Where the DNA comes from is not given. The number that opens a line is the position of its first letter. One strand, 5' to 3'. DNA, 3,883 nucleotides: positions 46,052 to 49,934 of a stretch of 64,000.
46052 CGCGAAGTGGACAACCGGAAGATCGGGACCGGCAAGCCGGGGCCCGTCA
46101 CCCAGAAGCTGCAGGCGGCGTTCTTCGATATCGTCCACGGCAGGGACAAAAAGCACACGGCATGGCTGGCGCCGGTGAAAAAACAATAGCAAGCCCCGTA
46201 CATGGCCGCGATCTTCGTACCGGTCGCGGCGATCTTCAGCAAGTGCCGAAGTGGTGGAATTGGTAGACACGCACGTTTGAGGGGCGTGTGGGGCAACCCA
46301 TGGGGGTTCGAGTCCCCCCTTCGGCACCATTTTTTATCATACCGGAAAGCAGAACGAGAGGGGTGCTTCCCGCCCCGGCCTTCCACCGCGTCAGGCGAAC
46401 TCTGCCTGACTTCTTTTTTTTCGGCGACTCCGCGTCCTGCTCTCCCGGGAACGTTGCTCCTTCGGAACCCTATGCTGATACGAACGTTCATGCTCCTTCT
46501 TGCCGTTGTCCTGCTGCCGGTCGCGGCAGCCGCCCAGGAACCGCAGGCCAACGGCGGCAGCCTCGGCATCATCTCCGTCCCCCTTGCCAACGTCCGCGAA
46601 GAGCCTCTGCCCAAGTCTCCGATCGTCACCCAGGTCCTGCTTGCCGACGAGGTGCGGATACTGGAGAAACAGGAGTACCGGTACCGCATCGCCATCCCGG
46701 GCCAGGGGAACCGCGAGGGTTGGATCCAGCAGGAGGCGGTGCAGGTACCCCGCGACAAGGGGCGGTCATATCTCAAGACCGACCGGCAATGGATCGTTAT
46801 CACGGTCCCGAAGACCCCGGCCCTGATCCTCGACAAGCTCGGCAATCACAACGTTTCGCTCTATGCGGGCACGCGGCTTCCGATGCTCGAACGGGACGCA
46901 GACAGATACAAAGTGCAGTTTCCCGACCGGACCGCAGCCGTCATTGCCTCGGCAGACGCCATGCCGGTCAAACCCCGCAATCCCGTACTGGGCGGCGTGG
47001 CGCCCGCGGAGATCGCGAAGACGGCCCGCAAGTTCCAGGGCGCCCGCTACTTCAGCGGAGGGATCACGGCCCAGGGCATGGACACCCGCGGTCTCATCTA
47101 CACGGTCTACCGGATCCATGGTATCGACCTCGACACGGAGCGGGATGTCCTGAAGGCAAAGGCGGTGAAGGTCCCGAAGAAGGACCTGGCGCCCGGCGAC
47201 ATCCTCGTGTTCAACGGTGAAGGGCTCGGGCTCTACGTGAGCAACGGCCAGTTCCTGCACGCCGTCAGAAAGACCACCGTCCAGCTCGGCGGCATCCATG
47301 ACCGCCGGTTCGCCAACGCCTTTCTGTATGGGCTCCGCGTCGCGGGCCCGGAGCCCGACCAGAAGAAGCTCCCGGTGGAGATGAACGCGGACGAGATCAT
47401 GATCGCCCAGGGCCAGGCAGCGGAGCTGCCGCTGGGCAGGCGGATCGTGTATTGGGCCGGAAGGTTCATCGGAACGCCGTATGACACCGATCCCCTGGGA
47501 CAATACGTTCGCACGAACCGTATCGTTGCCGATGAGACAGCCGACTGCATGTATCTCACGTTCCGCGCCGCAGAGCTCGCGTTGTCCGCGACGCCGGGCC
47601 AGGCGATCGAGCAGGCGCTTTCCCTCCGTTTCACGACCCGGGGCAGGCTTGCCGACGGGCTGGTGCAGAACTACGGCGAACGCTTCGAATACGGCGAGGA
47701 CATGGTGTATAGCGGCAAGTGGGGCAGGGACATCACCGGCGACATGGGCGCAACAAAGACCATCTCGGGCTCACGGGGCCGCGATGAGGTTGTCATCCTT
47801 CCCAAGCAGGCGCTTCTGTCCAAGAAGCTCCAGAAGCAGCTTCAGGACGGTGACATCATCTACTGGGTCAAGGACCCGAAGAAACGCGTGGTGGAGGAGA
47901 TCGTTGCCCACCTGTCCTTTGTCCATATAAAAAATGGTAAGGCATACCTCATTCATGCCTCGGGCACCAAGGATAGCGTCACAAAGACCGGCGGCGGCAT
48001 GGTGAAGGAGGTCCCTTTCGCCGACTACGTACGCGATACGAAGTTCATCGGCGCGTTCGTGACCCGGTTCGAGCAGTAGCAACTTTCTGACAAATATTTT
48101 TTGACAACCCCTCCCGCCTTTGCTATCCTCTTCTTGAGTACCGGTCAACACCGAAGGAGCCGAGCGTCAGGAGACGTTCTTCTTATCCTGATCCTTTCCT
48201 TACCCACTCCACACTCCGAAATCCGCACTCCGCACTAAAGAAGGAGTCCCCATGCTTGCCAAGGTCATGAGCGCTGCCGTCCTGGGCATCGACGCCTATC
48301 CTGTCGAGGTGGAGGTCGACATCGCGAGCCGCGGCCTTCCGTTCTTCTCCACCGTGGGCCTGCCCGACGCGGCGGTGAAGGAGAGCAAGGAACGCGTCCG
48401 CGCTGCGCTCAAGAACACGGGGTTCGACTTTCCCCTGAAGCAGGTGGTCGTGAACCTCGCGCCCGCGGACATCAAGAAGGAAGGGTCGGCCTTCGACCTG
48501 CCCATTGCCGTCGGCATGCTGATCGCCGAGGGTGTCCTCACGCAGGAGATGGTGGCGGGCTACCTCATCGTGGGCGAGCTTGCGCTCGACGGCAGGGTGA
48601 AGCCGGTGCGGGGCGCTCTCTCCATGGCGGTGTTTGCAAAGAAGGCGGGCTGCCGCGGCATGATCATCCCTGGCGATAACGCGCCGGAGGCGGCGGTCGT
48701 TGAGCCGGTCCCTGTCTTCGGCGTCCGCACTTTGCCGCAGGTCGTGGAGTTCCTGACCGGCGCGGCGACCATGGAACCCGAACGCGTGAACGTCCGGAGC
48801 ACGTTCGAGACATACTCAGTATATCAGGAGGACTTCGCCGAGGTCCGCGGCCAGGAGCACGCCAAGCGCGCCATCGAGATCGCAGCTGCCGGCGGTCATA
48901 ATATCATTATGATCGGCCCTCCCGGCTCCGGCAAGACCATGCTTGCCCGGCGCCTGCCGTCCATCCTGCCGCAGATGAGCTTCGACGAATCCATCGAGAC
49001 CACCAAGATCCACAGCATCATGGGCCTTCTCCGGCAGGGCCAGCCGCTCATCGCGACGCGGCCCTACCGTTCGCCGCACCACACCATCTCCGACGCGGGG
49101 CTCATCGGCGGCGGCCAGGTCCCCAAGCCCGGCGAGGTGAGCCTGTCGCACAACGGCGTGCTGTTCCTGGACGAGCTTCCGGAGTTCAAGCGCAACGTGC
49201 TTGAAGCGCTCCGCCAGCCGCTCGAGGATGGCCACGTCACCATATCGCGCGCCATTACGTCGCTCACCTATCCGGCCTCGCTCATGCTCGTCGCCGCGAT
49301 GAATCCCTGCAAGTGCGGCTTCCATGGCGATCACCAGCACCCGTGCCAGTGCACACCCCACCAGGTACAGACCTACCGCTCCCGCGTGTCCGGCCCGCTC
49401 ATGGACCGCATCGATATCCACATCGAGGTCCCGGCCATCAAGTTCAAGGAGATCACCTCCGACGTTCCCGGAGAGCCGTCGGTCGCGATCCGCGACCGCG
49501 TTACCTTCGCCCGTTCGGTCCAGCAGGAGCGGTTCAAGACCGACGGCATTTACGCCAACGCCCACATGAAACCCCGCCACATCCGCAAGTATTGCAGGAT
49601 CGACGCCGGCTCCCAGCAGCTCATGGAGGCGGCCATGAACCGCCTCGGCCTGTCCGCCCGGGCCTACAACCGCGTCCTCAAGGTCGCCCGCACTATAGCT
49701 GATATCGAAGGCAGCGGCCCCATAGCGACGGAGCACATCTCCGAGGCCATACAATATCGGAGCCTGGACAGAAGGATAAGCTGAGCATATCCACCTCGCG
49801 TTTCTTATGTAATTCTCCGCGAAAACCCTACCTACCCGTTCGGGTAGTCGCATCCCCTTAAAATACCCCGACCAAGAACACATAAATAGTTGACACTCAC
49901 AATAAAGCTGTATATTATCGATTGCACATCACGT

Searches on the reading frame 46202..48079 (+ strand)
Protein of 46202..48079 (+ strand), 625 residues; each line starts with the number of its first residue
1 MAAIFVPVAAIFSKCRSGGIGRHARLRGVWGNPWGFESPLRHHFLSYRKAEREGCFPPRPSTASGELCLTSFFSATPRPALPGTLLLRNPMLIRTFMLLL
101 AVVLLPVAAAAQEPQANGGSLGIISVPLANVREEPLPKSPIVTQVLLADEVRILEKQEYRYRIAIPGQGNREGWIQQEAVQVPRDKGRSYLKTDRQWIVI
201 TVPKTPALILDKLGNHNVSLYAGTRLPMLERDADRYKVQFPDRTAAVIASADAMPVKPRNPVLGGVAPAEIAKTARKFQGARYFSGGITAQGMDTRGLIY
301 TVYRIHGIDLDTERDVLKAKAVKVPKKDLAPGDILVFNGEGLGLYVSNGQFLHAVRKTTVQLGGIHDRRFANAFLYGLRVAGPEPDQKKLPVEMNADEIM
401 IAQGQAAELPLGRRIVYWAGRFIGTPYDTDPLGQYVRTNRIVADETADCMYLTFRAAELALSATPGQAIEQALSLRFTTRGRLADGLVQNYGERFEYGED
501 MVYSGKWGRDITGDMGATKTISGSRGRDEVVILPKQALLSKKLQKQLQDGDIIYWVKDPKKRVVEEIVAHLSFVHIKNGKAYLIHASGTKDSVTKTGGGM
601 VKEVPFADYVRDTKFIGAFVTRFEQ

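Call 10: search_protein_families(library=pfam, proteins=[window:46202-48079:+], max_evalue=0.001)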
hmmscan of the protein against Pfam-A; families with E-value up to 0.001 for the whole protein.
window:46202-48079:+ (625 aa): 4 families
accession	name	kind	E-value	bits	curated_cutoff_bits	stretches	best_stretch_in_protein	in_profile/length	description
PF00877.26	NLPC_P60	-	4.3e-13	49.6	23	1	280-371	1-97/105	NlpC/P60 family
PF07313.18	AmiA-like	-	1.6e-06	28.2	27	0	532-614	129-200/202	N-acetylmuramoyl-L-alanine amidase-like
PF23795.1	SH3_YKFC_2nd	-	2.9e-06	27.4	27.4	1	223-253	24-54/57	YKFC SH3b2 domain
PF08239.17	SH3_3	-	9.7e-06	26.1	27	1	129-180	3-53/54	Bacterial SH3 domain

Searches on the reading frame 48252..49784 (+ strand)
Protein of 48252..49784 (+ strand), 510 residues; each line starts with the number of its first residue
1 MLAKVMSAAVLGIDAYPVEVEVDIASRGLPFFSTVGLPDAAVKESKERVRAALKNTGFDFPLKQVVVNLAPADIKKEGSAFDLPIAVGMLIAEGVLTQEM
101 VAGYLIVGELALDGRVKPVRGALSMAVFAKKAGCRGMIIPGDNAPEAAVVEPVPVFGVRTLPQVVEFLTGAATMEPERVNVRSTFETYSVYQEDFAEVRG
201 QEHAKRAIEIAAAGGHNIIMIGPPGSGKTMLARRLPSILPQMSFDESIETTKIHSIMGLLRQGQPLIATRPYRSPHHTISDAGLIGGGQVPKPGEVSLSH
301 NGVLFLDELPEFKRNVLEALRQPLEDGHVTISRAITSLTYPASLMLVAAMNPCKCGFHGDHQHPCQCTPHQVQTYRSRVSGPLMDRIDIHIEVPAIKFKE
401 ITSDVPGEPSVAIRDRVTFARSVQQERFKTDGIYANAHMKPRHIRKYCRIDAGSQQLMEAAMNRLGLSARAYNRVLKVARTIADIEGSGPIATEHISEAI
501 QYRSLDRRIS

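Call 10: search_protein_families(library=pfam, proteins=[window:48252-49784:+], max_evalue=0.001)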
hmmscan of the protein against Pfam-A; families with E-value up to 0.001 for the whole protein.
window:48252-49784:+ (510 aa): 10 families
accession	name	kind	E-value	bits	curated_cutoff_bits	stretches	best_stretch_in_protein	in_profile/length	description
PF01078.27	Mg_chelatase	-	1.9e-97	325.1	20.3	1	194-400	1-206/207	Magnesium chelatase, subunit ChlI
PF13541.12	ChlI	-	6.5e-45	152.4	27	1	20-143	1-121/121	Subunit ChlI of Mg-chelatase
PF13335.12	Mg_chelatase_C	-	5.6e-33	113.8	26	1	407-503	1-94/94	Magnesium chelatase, subunit ChlI C-terminal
PF07728.20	AAA_5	-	5.7e-09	36.5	22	1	217-354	1-125/139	AAA domain (dynein-related subfamily)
PF00493.29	MCM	-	8.7e-08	32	23.3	1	292-361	113-182/224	MCM P-loop domain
PF00158.32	Sigma54_activat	-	0.00013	22.2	20.2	0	287-330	80-123/168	Sigma-54 interaction domain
PF05496.18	RuvB_N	-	0.00033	20.9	27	0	197-233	8-51/159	Holliday junction DNA helicase RuvB P-loop domain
PF05362.19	Lon_C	-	0.0004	20.5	21.1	1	50-147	78-176/205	Lon protease (S16) C-terminal proteolytic domain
PF13401.12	AAA_22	-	0.00051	20.8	27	0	217-242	7-32/130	AAA domain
PF07724.20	AAA_2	-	0.00092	19.7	27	0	217-332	5-107/166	AAA domain (Cdc48 subfamily)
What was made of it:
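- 49300..49784 (+): Left copy of a 485-bp direct repeat. It is the 3' end of the intact comM/yifB gene (48252-49784) and ends at the stop codon. Pfam Mg_chelatase, call 10.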

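Call 51: find_related_loci(query=window:48252-49781:+, collection=genome_contigs, flank=10000)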
Query window:48252-49781:+ (510 aa) in genome_contigs; peptide patterns used: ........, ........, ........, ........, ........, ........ (x = any residue, [..] = any of these).
600 stretches matched a pattern (row limit reached: there are more); 600 encode a relative of the query (tblastn E <= 1e-3); the best 80 are kept; 80 distinct loci.
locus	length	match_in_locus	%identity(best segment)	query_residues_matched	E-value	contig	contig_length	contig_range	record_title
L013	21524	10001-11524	66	1-508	0e+0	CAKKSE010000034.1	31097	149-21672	Nitrospiria bacterium isolate Hainich-H52-bin057-1 genome assembly, contig: H52-bin057_1_Hain_H52_02um_R2_718_length_310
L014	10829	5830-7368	63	1-507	0e+0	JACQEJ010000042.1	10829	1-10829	MAG: Deltaproteobacteria bacterium isolate NC_groundwater_1018_Pr1_S-0.65um_46_20 Montesol18_Sp65_coassembly_scaffold_19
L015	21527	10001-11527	62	1-509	0e+0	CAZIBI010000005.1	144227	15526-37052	MAG TPA_asm: uncultured Ignavibacteria bacterium isolate binchicken_co199_86 genome assembly, contig: NODE_143_length_14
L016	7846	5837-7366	60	1-509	0e+0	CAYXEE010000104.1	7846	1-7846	MAG TPA_asm: uncultured Chitinophagaceae bacterium isolate SRP257756_co1_98 genome assembly, contig: NODE_8612_length_78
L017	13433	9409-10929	61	1-508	0e+0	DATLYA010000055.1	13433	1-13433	MAG TPA_asm: Candidatus Methylomirabilota bacterium isolate SMAG_U13260 k141_389101, whole genome shotgun sequence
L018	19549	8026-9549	62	1-508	0e+0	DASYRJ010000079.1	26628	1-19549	MAG TPA_asm: Gemmatimonadales bacterium isolate SMAG_U4508 k141_1361407, whole genome shotgun sequence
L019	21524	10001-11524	61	1-509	0e+0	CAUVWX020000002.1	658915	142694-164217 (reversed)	MAG: bacterium isolate ede2edc3-c4dd-4cee-bed0-38f5ac94d37a genome assembly, contig: contig_2, whole genome shotgun sequ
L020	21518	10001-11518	61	1-507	0e+0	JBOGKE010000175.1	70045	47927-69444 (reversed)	MAG: Terriglobia bacterium isolate TC-S_metawrap_bin.145 k127_3022540, whole genome shotgun sequence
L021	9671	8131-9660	62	1-509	0e+0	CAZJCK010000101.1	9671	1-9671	MAG TPA_asm: uncultured Ignavibacteriales bacterium isolate SRP141376_co4_224 genome assembly, contig: NODE_11589_length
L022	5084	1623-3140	61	1-507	0e+0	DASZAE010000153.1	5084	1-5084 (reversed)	MAG TPA_asm: Terriglobia bacterium isolate SMAG_U6380 k141_877401, whole genome shotgun sequence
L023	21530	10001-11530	60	1-509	0e+0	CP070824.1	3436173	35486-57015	MAG: Candidatus Zixiibacteriota bacterium isolate bin1124 chromosome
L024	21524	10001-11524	59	1-507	0e+0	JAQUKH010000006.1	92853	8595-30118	MAG: bacterium isolate STD1_102 NODE_483_length_92853_cov_4.698413_Sandtown_D1, whole genome shotgun sequence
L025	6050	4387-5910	57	1-509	0e+0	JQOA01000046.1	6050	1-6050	Smithella sp. D17 contig_144, whole genome shotgun sequence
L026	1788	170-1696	59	1-509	0e+0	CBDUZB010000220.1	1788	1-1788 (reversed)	MAG TPA_asm: uncultured bacterium isolate SRR21487743_metabat2_78 genome assembly, contig: ERZ25748485.67910, whole geno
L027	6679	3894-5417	61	1-508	0e+0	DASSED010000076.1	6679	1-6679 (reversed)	MAG TPA_asm: Gemmatimonadales bacterium isolate SMAG_U968 k141_1230367, whole genome shotgun sequence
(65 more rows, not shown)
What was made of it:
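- Tried and rejected: A ComM scan for taxonomy gave at best 66% identity (call 51).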
